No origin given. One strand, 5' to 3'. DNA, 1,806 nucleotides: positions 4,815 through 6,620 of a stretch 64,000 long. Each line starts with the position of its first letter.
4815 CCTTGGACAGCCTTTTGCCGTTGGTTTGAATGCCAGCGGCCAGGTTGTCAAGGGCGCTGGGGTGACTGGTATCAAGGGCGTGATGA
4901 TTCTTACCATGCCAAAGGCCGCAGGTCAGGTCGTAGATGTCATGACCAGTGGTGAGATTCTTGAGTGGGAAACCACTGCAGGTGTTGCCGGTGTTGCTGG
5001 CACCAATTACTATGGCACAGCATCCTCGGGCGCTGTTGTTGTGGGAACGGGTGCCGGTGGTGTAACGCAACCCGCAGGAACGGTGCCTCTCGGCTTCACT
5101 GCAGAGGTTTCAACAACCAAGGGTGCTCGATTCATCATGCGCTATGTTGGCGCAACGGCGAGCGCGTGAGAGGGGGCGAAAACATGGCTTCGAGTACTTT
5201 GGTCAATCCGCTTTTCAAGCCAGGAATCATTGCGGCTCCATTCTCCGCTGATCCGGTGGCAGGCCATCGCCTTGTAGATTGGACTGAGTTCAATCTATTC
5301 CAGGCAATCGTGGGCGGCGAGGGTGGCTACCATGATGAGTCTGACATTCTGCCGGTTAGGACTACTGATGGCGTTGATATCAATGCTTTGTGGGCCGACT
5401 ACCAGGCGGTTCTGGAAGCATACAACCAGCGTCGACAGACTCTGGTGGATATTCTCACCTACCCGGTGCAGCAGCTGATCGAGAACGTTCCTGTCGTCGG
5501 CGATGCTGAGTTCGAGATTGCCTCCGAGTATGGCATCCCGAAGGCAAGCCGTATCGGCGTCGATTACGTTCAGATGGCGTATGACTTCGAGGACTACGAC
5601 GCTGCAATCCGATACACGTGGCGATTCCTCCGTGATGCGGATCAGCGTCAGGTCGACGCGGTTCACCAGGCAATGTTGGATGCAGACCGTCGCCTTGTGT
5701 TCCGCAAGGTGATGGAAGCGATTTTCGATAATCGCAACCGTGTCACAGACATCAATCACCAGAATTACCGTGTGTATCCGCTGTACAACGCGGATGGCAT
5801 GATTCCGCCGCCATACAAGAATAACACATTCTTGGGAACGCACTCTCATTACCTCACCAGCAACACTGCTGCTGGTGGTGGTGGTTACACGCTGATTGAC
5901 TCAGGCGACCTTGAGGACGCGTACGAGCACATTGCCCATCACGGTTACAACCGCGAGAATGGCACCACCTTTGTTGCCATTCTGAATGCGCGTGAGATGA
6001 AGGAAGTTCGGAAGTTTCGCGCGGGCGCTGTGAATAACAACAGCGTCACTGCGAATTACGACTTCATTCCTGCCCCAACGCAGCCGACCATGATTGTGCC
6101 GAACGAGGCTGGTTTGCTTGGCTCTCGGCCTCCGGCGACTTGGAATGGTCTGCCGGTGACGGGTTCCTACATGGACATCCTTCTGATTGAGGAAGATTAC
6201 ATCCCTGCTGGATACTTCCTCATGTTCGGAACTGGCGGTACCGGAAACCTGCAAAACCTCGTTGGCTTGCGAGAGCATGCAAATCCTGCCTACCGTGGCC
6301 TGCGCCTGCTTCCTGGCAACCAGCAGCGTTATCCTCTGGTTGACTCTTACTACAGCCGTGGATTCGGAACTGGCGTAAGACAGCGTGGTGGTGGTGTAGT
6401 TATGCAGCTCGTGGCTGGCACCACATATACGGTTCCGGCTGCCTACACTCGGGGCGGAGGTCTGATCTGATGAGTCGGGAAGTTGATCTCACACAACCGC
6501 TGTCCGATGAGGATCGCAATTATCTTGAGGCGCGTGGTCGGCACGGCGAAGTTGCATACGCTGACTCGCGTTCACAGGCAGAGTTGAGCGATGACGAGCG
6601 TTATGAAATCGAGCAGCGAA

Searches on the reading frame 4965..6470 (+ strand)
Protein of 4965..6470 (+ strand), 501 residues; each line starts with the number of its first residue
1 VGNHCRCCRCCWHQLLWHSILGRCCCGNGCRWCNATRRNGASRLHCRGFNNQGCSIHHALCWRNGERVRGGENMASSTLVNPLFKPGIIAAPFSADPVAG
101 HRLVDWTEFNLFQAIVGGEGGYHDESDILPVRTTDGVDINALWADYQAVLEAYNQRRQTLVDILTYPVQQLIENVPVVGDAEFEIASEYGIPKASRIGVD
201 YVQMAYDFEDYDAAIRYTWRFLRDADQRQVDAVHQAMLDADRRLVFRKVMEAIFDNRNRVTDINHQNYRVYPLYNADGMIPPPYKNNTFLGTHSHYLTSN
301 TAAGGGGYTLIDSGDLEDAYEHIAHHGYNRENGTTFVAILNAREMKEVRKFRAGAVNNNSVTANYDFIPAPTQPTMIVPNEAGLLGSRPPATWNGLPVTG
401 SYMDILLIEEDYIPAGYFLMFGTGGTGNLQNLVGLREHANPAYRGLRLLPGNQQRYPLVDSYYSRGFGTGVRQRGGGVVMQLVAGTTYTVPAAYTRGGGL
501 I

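Call 11: search_protein_families(library=phrogs, proteins=[window:4965-6470:+], max_evalue=0.01)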
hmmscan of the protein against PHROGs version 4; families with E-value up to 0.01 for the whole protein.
window:4965-6470:+ (501 aa): 1 family
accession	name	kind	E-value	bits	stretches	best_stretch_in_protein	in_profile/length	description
phrog_3990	-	head and packaging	8.1e-158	526.5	1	118-501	16-390/390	major head protein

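Call 12: search_dna_similar(query=window:4965-6470:+, collection=phages, mode=protein, max_rows=15)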
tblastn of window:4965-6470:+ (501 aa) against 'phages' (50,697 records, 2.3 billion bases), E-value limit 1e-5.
Records with a match: 162; places in all: 162; records where one place covers at least 80% of the query: 36.
Best place of each record, by identity: 60-80% 13; <60% 149.
By first word of the organism name: Mycobacterium 72; Gordonia 46; Microbacterium 38; Arthrobacter 2; Nocardia 1; Micrococcus 1; Curtobacterium 1; Caudoviricetes 1.
By host as written in the record: Mycobacterium smegmatis mc2 155 44; Gordonia rubripertincta NRRL B-16540 26; Microbacterium foliorum NRRL B-24224 26; Microbacterium foliorum NRRL B-24224 SEA 12; Mycobacterium smegmatis mc#155 11; Gordonia terrae 3612 10; Gordonia rubripertincta NRRL B-16540 SEA 9; Mycobacterium smegmatis mc2155 5; and 11 more.
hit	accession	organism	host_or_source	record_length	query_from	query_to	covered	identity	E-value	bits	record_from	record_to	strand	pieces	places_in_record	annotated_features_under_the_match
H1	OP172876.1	Gordonia phage Patos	Gordonia rubripertincta NRRL B-16540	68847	6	500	99%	51.2%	5e-141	454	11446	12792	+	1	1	16: major capsid protein | 15: hypothetical protein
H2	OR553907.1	Gordonia phage NorManre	Gordonia rubripertincta NRRL B-16540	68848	6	500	99%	51.2%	5e-141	454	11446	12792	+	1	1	16: major capsid protein | 15: minor capsid protein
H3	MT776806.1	Mycobacterium phage MrMiyagi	Mycobacterium smegmatis mc2 155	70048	45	501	91%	52.8%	2e-138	446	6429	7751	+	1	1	10: major capsid protein | 9: minor capsid protein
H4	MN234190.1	Gordonia phage Gibbin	Gordonia rubripertincta NRRL B-16540 SEA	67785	100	500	80%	59.2%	3e-140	451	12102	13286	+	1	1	16: major capsid protein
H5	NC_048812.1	Gordonia phage Gibbin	Gordonia rubripertincta NRRL B-16540 SEA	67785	100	500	80%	59.2%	3e-140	451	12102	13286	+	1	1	16: major head protein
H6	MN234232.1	Gordonia phage Sadboi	Gordonia rubripertincta NRRL B-16540 SEA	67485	100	500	80%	59.2%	4e-140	451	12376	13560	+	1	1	15: major capsid protein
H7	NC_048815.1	Gordonia phage Sadboi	Gordonia rubripertincta NRRL B-16540 SEA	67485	100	500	80%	59.2%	4e-140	451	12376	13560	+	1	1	15: major head protein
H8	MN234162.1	Gordonia phage GretelLyn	Gordonia rubripertincta NRRL B-16540 SEA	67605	100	500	80%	59.2%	4e-140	451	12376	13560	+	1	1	15: major capsid protein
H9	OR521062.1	Gordonia phage GOATification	Gordonia rubripertincta NRRL B-16540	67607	100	500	80%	59.2%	4e-140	451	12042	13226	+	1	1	16: major capsid protein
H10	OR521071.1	Gordonia phage Fulcrum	Gordonia rubripertincta NRRL B-16540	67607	100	500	80%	59.2%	4e-140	451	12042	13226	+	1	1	16: major capsid protein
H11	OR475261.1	Gordonia phage BirthdayBoy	Gordonia rubripertincta NRRL B-16540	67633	100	500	80%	59.2%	4e-140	451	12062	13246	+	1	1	16: major capsid protein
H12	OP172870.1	Gordonia phage OtterstedtS21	Gordonia rubripertincta NRRL B-16540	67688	100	500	80%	59.2%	4e-140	451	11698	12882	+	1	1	15: major capsid protein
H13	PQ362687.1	Gordonia phage MoiGyank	Gordonia rubripertincta NRRL B-16540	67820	100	500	80%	59.2%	4e-140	451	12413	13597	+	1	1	17: major capsid protein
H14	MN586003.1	Gordonia phage Yikes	Gordonia rubripertincta NRRL B-16540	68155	100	500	80%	59.2%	4e-140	451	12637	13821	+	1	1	16: major capsid protein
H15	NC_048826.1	Gordonia phage Yikes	Gordonia rubripertincta NRRL B-16540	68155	100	500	80%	59.2%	4e-140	451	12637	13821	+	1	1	16: major head protein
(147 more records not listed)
